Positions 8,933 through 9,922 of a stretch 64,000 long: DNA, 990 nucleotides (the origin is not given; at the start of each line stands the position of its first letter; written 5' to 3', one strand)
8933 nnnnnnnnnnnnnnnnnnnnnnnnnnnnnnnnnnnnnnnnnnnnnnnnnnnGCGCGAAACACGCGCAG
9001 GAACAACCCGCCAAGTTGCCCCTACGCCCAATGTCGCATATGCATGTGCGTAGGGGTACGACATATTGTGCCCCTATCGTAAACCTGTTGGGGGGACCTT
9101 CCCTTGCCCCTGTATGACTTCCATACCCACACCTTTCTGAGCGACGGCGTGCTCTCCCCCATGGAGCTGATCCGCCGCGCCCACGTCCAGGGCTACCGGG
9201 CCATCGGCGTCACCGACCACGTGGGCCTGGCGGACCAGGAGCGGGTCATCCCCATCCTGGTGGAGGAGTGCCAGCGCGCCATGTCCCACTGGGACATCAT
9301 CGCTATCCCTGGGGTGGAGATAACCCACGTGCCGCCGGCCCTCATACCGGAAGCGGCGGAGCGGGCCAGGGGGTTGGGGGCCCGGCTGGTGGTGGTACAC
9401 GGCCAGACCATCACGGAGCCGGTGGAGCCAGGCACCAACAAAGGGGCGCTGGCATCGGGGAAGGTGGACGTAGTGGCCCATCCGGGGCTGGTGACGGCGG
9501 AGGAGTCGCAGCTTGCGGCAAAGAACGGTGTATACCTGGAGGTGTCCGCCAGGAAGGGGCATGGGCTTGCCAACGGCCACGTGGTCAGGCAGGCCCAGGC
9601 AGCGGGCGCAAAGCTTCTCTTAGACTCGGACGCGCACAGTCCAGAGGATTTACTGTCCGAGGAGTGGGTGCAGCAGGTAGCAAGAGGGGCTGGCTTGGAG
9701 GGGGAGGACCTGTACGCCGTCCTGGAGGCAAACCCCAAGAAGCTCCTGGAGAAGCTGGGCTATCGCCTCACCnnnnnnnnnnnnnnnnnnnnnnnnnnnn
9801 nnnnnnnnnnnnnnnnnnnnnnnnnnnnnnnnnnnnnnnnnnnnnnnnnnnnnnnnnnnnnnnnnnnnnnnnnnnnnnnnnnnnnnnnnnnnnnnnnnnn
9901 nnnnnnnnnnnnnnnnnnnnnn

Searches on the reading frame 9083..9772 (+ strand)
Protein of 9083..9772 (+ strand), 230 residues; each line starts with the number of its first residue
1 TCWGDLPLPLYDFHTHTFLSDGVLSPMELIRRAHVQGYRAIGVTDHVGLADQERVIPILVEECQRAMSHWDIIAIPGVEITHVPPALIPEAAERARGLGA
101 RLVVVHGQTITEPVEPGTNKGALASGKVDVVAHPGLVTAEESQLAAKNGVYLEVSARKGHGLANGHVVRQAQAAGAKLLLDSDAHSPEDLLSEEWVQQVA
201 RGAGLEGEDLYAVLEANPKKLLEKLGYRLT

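Call 42: search_protein_families(library=pfam, proteins=[window:9083-9772:+], max_evalue=0.001)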
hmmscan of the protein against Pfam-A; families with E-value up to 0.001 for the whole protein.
window:9083-9772:+ (230 aa): 1 family
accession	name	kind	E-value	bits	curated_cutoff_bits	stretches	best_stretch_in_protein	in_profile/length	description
PF02811.25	PHP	-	1e-07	32.9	26.4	1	12-83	1-66/164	PHP domain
